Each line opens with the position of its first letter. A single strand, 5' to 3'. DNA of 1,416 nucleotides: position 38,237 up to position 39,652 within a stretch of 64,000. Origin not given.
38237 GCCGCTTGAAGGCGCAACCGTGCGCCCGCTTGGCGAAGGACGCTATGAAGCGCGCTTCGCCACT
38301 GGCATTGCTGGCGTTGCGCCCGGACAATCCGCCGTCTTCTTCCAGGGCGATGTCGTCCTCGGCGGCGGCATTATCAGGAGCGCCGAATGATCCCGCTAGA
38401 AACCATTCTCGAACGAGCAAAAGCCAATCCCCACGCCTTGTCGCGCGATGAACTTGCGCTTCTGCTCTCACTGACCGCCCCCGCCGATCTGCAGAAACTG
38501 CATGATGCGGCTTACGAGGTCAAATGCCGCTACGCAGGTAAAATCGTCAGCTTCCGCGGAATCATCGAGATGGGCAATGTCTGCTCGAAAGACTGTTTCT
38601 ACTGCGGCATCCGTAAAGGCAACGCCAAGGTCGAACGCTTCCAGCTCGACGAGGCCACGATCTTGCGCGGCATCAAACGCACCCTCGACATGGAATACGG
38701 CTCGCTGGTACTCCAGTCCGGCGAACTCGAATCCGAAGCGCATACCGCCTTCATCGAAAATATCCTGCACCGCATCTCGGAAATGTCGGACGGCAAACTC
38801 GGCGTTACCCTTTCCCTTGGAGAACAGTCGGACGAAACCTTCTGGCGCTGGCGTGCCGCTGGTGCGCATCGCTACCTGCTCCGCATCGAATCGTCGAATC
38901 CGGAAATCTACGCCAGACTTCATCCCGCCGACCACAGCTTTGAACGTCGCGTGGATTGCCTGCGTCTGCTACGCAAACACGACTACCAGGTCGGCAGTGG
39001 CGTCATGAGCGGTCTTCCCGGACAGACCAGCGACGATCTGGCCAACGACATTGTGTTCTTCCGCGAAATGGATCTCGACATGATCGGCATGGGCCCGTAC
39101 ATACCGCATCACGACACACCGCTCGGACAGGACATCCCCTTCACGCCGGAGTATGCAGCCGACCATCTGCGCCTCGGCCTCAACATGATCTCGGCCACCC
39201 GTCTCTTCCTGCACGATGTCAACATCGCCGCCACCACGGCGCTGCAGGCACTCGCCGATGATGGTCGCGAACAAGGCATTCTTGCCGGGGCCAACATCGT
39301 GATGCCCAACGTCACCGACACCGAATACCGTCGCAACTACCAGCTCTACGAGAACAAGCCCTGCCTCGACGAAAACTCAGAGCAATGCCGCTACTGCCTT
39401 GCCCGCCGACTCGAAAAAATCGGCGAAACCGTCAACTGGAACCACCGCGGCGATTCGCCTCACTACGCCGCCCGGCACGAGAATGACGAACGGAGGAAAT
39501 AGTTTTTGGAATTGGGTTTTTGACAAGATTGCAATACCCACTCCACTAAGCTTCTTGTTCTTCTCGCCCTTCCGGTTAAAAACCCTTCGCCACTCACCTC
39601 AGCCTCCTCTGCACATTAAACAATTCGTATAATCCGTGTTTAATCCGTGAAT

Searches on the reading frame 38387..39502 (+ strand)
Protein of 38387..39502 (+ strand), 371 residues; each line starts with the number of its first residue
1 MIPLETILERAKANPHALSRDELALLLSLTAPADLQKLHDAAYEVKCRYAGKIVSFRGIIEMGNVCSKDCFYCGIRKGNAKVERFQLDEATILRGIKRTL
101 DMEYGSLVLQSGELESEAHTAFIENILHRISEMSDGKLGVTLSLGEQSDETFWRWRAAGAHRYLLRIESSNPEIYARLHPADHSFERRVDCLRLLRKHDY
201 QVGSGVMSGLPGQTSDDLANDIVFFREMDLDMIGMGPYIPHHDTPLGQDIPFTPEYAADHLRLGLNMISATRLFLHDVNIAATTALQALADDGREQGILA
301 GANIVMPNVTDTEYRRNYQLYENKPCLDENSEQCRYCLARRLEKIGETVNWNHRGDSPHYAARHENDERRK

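Call 5: search_protein_families(library=pfam, proteins=[window:38387-39502:+])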
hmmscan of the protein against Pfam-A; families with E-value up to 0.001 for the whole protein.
window:38387-39502:+ (371 aa): 1 family
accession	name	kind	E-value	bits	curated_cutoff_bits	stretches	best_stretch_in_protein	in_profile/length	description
PF04055.27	Radical_SAM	-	3.9e-16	60.1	29.5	1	60-221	1-162/166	Radical SAM superfamily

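Call 12: find_related_loci(query=window:38387-39502:+, collection=genome_contigs, flank=10000)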
Query window:38387-39502:+ (371 aa) in genome_contigs; peptide patterns used: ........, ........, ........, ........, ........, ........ (x = any residue, [..] = any of these).
215 stretches matched a pattern; 152 encode a relative of the query (tblastn E <= 1e-3); the best 80 are kept; 80 distinct loci.
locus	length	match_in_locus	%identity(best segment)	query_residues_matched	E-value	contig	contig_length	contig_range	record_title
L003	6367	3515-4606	87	1-364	0e+0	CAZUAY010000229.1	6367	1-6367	MAG TPA_asm: uncultured Lentisphaerales bacterium isolate SRP294416_co3_591 genome assembly, contig: NODE_29247_length_6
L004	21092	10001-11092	83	1-364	0e+0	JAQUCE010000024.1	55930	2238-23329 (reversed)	MAG: Kiritimatiellae bacterium isolate STCSWMC_123 NODE_1041_length_55930_cov_4.442754_ST_CSWMC, whole genome shotgun se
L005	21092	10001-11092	82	1-364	0e+0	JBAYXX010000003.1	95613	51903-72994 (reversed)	MAG: Kiritimatiellia bacterium isolate SO_2017_CLC_139 scaffold_102_c1_PH3_2017, whole genome shotgun sequence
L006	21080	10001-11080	73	4-363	0e+0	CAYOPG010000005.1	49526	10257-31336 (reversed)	MAG TPA_asm: uncultured Lentisphaerales bacterium isolate binchicken_co39_454 genome assembly, contig: NODE_1574_length_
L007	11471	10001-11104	72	4-371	0e+0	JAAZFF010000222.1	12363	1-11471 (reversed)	MAG: Lentisphaerae bacterium isolate AS10tlH2TH_180 177900_AS10, whole genome shotgun sequence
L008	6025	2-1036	76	22-366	4e-168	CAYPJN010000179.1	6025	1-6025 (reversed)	MAG TPA_asm: uncultured Lentisphaerales bacterium isolate binchicken_co39_275 genome assembly, contig: NODE_28222_length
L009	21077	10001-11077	65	2-363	6e-163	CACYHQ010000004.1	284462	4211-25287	uncultured bacterium isolate RUG11954 genome assembly, contig: RUG11954_asm_4, whole genome shotgun sequence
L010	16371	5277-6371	64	4-368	2e-162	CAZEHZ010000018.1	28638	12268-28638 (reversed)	MAG TPA_asm: uncultured Victivallaceae bacterium isolate SRP335695_co1_137 genome assembly, contig: NODE_688_length_2863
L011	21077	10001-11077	65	2-363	1e-160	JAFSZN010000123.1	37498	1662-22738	MAG: Lentisphaeria bacterium isolate RGIG3616 Goat_Rumen.Co__c1943783, whole genome shotgun sequence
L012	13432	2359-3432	64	4-364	5e-160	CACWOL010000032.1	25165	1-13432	uncultured bacterium isolate RUG10770 genome assembly, contig: RUG10770_asm_32, whole genome shotgun sequence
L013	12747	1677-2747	65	2-361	2e-159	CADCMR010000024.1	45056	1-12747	uncultured bacterium isolate RUG14783 genome assembly, contig: RUG14783_asm_24, whole genome shotgun sequence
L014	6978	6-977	71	37-360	1e-159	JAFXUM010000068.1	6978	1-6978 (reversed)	MAG: Lentisphaeria bacterium isolate RGIG6757 Sheep_Rumen-3__c313791, whole genome shotgun sequence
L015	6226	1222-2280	65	5-360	4e-160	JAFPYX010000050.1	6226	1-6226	MAG: Victivallales bacterium isolate RGIG1601 Goat_Abomasum.Co__c1483495, whole genome shotgun sequence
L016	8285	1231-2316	64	4-367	2e-158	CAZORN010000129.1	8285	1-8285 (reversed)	MAG TPA_asm: uncultured Victivallales bacterium isolate SRP220891_co2_90 genome assembly, contig: NODE_14589_length_8285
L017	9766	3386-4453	64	2-360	3e-158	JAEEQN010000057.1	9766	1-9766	MAG: Victivallales bacterium isolate Tb.RUG.336 NODE_31310_length_9766_cov_3.286129, whole genome shotgun sequence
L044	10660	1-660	90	145-364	2e-129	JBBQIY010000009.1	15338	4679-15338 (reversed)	MAG: Kiritimatiellia bacterium isolate Co_metawrap_785 Cmw_785_k141_25388152_length_15338_cov_6.8993, whole genome shotg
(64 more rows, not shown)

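Call 65: search_protein_families(library=pfam, proteins=[L044:723-1331:+, L044:1272-2483:-, L044:2765-3109:-], max_evalue=0.01)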
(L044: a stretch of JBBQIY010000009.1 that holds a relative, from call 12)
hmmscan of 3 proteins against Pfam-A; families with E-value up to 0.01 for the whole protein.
L044:723-1331:+ (202 aa): 0 families

L044:1272-2483:- (403 aa): 2 families
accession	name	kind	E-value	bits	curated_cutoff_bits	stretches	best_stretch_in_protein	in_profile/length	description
PF01555.25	N6_N4_Mtase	-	4.2e-15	56.7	26.7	1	273-365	132-219/221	DNA methylase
PF01170.24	UPF0020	-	0.002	18.3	22.3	0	108-136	115-142/197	RMKL-like, methyltransferase domain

L044:2765-3109:- (114 aa): 1 family
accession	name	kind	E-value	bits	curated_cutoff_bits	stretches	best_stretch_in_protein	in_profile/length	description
PF07510.16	GmrSD_C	-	1.2e-23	84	23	1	7-99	21-115/138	GmrSD restriction endonucleases, C-terminal domain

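Call 87: search_protein_families(library=ncbifam, proteins=[window:38387-39502:+], max_evalue=0.00001)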
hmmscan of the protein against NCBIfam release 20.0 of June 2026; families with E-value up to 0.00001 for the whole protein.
window:38387-39502:+ (371 aa): 13 families
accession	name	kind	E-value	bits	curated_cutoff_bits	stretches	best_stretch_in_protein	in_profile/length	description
TIGR03956.1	rSAM_HydE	equivalog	2.6e-99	332.7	254.6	1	15-356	8-339/340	[FeFe] hydrogenase H-cluster radical SAM maturase HydE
TIGR03910.1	pyrrolys_PylB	equivalog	1e-28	100.3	348.2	1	4-307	5-298/347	methylornithine synthase PylB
TIGR00433.2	bioB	equivalog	5.3e-21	75.2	225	1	21-306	6-282/307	biotin synthase BioB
TIGR02351.2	thiH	equivalog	3.2e-17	62.6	380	1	16-219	33-235/364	2-iminoacetate synthase ThiH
TIGR03955.1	rSAM_HydG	equivalog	1.1e-13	50.4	312.15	1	5-212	35-247/470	[FeFe] hydrogenase H-cluster radical SAM maturase HydG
TIGR03957.1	rSAM_HmdB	equivalog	4.6e-08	32.6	320.9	1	21-305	4-278/317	5,10-methenyltetrahydromethanopterin hydrogenase cofactor biosynthesis protein HmdB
NF005609.0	PRK07360.1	equivalog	5.9e-08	31.9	426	1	5-132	9-137/374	7,8-didemethyl-8-hydroxy-5-deazariboflavin synthase subunit CofH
TIGR03699.1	menaquin_MqnC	equivalog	1.3e-07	30.8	428.1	1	27-132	9-116/342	cyclic dehypoxanthinyl futalosine synthase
TIGR03551.1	F420_cofH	equivalog_domain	3.2e-07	29.5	374.1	1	28-132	9-114/345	5-amino-6-(D-ribitylamino)uracil--L-tyrosine 4-hydroxyphenyl transferase CofH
TIGR03700.1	mena_SCO4494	equivalog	2.1e-06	26.9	434.55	1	16-132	9-123/351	aminofutalosine synthase MqnE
NF004019.1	PRK05481.1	subfamily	3.8e-06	26.4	203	1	60-239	51-228/286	lipoyl synthase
NF009544.0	PRK12928.1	subfamily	9.1e-06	25.1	210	0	60-239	70-248/300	lipoyl synthase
TIGR00423.1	TIGR00423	subfamily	9.5e-06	25.1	260.25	0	60-133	9-81/310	CofH family radical SAM protein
